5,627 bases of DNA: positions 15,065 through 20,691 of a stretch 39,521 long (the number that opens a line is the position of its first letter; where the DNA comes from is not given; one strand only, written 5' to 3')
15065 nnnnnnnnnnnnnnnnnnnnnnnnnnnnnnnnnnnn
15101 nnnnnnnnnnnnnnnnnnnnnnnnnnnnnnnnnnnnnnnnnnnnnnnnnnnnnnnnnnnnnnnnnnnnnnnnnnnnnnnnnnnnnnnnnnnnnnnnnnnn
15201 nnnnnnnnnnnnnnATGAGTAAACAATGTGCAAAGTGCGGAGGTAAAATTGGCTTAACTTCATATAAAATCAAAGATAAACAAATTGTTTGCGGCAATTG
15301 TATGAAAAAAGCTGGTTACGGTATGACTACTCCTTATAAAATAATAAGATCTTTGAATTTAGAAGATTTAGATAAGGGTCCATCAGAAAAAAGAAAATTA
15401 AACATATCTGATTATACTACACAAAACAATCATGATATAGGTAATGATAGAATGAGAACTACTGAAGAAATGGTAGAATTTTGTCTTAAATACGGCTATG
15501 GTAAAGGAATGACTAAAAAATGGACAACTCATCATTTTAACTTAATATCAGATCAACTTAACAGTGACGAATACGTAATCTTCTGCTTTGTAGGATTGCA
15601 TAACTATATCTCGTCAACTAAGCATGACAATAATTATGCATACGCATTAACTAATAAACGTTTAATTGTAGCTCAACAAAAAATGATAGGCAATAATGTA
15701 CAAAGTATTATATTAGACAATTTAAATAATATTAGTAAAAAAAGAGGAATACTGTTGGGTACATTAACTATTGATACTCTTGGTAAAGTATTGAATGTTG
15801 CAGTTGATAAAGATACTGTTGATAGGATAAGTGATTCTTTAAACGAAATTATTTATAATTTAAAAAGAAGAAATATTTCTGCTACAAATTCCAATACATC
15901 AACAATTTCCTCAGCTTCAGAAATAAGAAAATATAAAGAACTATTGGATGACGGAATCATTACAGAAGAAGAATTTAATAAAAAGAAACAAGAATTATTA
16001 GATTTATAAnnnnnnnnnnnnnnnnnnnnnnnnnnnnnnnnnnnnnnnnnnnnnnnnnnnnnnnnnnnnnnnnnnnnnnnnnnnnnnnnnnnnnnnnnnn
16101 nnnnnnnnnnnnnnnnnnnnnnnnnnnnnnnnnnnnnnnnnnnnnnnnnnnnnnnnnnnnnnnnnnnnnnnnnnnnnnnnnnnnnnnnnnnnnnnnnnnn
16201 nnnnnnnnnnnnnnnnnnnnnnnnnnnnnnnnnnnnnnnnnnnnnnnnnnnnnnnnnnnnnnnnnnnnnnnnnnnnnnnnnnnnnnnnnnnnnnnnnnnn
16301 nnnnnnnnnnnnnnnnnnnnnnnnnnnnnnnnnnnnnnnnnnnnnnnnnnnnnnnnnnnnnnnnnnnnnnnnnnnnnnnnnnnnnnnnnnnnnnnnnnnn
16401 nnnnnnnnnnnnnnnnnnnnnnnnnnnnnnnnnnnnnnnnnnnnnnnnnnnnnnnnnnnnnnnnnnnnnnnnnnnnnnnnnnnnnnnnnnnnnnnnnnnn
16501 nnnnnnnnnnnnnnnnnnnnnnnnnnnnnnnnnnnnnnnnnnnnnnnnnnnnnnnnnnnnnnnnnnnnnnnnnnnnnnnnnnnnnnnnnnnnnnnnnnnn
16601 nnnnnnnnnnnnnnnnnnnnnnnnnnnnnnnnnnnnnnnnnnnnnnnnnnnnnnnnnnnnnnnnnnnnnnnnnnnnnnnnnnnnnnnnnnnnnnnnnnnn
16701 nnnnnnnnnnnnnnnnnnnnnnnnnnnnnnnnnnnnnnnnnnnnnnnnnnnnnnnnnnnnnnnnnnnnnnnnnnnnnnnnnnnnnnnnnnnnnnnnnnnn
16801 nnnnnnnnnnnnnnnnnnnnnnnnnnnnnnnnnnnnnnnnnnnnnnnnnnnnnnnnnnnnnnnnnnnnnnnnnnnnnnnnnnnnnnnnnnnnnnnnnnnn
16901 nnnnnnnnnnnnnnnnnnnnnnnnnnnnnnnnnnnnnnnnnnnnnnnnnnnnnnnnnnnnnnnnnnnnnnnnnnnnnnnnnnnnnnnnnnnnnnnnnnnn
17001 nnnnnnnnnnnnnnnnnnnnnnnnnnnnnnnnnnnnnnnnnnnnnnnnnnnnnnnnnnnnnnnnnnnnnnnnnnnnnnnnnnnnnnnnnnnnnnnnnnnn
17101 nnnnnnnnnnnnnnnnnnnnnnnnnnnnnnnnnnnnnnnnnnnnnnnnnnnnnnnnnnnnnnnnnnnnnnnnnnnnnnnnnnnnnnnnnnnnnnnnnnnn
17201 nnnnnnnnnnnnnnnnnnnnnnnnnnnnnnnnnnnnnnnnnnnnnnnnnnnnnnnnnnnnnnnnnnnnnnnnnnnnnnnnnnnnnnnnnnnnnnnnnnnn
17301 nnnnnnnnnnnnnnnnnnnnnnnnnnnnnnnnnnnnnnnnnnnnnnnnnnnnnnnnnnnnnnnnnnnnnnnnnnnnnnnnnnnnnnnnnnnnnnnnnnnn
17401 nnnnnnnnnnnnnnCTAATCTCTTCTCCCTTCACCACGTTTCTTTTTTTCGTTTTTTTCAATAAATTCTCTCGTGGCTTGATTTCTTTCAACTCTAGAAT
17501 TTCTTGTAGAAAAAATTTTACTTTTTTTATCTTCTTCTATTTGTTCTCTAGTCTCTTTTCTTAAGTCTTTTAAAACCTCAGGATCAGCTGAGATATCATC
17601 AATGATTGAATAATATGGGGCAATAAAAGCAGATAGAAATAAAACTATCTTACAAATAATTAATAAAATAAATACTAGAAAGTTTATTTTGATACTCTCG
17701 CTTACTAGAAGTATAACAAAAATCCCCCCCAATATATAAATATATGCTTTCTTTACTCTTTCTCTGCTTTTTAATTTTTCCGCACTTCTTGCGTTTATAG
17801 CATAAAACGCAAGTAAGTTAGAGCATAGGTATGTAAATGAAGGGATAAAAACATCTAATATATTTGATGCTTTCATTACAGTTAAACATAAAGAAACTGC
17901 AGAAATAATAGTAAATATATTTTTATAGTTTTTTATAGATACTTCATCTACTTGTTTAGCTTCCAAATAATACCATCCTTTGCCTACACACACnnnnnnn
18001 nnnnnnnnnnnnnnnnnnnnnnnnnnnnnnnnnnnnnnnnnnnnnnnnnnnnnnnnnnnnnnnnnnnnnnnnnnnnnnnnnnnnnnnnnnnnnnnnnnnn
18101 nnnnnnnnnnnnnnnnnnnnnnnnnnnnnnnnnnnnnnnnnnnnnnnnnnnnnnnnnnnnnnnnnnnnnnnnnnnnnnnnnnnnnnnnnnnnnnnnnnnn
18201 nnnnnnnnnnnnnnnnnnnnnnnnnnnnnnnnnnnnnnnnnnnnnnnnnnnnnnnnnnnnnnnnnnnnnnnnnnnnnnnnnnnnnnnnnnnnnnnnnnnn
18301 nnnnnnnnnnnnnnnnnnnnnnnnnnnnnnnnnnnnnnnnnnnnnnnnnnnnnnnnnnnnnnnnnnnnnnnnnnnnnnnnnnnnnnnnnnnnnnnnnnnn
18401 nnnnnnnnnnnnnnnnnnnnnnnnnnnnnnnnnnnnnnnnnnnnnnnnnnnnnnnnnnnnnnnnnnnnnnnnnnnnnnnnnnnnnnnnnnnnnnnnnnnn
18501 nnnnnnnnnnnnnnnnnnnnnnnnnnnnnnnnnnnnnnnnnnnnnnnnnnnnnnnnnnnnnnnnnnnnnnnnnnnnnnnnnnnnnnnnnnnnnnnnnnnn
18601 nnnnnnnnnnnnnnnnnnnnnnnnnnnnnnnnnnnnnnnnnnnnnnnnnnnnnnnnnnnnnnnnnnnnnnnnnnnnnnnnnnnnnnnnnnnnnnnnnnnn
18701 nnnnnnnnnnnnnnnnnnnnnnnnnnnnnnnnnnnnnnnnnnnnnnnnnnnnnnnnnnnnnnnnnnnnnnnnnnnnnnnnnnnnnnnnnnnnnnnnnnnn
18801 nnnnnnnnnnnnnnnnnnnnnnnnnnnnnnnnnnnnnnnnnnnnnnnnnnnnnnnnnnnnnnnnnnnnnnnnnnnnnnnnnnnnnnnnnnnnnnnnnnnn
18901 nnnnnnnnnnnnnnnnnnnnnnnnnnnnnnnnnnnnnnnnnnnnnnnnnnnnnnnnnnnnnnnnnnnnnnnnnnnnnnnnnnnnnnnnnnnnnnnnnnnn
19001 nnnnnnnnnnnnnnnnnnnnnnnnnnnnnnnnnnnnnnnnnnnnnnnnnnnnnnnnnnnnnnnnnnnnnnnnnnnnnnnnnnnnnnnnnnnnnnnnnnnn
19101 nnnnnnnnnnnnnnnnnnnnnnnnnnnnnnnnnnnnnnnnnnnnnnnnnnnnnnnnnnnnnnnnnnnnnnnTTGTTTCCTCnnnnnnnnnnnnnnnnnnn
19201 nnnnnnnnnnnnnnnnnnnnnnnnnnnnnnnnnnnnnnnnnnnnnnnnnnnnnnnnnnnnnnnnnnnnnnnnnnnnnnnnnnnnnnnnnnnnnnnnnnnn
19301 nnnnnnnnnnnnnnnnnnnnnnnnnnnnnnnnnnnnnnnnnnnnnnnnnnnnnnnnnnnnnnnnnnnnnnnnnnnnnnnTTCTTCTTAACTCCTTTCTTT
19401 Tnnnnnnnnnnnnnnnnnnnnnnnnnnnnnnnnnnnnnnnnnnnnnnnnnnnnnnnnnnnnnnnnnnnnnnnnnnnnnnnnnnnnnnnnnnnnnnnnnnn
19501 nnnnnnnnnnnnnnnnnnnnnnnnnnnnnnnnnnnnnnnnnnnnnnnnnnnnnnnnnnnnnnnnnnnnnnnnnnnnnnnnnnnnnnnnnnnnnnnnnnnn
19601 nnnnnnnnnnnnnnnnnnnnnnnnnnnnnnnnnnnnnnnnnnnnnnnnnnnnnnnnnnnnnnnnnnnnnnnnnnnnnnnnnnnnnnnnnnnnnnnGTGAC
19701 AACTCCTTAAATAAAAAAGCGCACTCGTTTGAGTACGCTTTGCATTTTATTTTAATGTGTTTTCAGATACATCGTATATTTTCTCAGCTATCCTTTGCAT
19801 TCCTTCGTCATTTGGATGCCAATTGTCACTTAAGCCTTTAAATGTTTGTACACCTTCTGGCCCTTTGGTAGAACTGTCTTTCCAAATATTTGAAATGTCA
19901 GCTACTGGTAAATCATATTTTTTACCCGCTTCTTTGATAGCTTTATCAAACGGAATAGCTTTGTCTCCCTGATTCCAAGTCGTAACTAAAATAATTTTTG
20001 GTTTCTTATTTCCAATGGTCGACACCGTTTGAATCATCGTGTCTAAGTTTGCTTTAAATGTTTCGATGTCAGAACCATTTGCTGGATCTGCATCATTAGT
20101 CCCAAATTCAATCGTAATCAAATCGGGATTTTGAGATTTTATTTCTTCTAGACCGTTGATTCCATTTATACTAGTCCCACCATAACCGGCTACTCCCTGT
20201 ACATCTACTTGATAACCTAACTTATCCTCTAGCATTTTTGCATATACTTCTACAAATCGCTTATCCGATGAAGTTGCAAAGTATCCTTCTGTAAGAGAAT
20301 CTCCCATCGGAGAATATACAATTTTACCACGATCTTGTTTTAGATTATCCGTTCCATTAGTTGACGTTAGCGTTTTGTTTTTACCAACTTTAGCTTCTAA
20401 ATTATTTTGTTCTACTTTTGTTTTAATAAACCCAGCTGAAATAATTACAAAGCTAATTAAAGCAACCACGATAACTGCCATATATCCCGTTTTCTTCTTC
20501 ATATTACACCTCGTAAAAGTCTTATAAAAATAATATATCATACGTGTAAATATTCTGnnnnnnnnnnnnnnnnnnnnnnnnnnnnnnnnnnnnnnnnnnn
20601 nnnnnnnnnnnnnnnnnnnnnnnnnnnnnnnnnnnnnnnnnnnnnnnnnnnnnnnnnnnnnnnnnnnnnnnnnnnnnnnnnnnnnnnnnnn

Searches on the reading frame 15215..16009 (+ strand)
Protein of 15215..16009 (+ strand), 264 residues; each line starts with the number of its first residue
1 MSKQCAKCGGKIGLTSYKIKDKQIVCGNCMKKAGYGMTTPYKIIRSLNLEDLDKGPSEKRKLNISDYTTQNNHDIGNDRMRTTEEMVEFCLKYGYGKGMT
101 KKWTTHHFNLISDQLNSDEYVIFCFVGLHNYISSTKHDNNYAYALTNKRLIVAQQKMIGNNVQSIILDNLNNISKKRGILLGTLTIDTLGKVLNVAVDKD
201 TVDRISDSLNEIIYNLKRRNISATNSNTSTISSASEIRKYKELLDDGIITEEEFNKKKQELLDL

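Call 51: search_protein_families(library=padloc, proteins=[window:15215-16009:+], max_evalue=0.01)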
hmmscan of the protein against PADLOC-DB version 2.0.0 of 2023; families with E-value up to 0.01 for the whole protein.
window:15215-16009:+ (264 aa): 0 families

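Call 57: find_encoding_contigs(protein=window:15215-16009:+, flank=10000, max_places=6)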
Protein window:15215-16009:+ (264 aa): 24 contigs read that carry it; 6 places shown.
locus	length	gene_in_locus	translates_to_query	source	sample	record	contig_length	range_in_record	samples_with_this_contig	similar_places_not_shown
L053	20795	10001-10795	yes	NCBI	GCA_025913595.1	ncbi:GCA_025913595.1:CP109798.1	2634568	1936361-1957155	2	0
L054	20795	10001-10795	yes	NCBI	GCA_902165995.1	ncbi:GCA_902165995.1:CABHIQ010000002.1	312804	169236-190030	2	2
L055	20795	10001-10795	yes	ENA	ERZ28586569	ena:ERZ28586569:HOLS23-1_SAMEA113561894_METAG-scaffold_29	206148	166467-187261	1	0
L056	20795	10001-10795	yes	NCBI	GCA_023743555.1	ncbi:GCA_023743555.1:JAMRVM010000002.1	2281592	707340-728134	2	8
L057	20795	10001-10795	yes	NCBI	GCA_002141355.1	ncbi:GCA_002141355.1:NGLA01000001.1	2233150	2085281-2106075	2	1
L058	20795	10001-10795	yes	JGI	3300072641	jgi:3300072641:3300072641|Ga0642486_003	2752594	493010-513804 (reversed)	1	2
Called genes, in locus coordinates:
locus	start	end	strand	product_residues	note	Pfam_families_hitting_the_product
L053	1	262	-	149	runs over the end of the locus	PF01029:NusB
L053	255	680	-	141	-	PF03780:Asp23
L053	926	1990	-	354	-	PF01321:Creatinase_N, PF00557:Peptidase_M24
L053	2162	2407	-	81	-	PF04226:Transgly_assoc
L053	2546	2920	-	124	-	PF06115:DUF956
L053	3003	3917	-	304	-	PF03613:EIID-AGA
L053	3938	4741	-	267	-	PF03609:EII-Sor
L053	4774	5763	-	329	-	PF03610:EIIA-man, PF03830:PTSIIB_sorb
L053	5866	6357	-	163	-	PF03830:PTSIIB_sorb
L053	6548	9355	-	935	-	PF00158:Sigma54_activat, PF00004:AAA (weak), PF07728:AAA_5 (weak), PF00874:PRD, PF03610:EIIA-man, PF00874:PRD (weak)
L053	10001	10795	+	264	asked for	PF14471:DUF4428 (weak), PF14470:bPH_3, PF09851:SHOCT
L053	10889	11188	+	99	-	PF19385:DUF5960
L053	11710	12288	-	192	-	-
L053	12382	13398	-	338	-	PF01510:Amidase_2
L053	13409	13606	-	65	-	PF16938:Phage_holin_Dp1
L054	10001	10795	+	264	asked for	PF14471:DUF4428 (weak), PF14470:bPH_3, PF09851:SHOCT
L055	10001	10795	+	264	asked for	PF14471:DUF4428 (weak), PF14470:bPH_3, PF09851:SHOCT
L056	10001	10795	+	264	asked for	PF14471:DUF4428 (weak), PF14470:bPH_3, PF09851:SHOCT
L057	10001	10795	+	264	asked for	PF14471:DUF4428 (weak), PF14470:bPH_3, PF09851:SHOCT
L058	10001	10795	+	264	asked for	PF14471:DUF4428 (weak), PF14470:bPH_3, PF09851:SHOCT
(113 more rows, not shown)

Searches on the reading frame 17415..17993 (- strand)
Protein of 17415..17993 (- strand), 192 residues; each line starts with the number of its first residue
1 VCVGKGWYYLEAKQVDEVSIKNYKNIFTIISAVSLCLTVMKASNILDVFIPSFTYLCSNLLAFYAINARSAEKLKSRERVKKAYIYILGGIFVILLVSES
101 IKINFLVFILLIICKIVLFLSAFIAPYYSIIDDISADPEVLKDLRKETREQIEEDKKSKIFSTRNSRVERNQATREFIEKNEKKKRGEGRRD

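Call 26: search_protein_families(library=pfam, proteins=[window:17415-17993:-], max_evalue=0.01)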
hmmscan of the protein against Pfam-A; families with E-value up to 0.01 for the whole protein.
window:17415-17993:- (192 aa): 1 family
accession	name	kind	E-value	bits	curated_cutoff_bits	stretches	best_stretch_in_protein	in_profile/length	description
PF09586.16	YfhO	-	0.0058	15.5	28.5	1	26-147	346-468/835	Bacterial membrane protein YfhO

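Call 27: search_protein_families(library=phrogs, proteins=[window:17415-17993:-], max_evalue=0.001)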
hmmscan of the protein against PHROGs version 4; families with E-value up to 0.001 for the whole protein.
window:17415-17993:- (192 aa): 0 families

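Call 51: search_protein_families(library=padloc, proteins=[window:17415-17993:-], max_evalue=0.01)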
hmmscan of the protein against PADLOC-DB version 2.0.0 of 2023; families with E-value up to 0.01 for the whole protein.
window:17415-17993:- (192 aa): 1 family
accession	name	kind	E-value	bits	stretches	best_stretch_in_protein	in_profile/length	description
PDLC03290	MTase_II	-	0.00037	17.9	1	108-178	52-123/292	Type II methyltransferase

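Call 52: search_dna_similar(collection=phages, mode=protein, query=window:17415-17993:-, max_rows=8)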
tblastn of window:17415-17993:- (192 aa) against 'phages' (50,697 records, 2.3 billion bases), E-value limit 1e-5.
No match.

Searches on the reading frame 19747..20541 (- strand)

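Call 26: search_protein_families(library=pfam, proteins=[window:19747-20541:-], max_evalue=0.01)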
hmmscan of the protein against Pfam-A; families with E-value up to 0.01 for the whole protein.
window:19747-20541:- (264 aa): 2 families
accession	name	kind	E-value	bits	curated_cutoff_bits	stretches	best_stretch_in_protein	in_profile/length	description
PF13472.12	Lipase_GDSL_2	-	1.8e-22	81.1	32.9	1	79-250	2-178/178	GDSL-like Lipase/Acylhydrolase family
PF00657.28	Lipase_GDSL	-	3.2e-16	60.6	23.6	1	78-255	3-208/208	GDSL-like Lipase/Acylhydrolase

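Call 27: search_protein_families(library=phrogs, proteins=[window:19747-20541:-], max_evalue=0.001)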
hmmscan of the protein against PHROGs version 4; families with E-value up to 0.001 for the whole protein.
window:19747-20541:- (264 aa): 8 families
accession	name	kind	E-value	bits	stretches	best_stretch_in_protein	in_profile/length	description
phrog_33173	-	unknown function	6.1e-28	99.2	1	72-254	11-203/210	-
phrog_5240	-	tail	3e-15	56.8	1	48-256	429-662/670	tail fiber protein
phrog_11541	-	unknown function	1.1e-11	44.9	1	69-260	606-824/832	-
phrog_9703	-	head and packaging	4.1e-09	36.8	1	70-248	315-486/502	head decoration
phrog_15881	-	tail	1.9e-08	34.6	1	130-255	415-545/554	tail protein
phrog_8460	-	tail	1.9e-07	30.7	1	70-169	286-400/780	tail fiber protein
phrog_29926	-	unknown function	5.8e-07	30.1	1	79-261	6-180/328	-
phrog_19622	-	other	0.00063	19.3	1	80-243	63-225/524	esterase/lipase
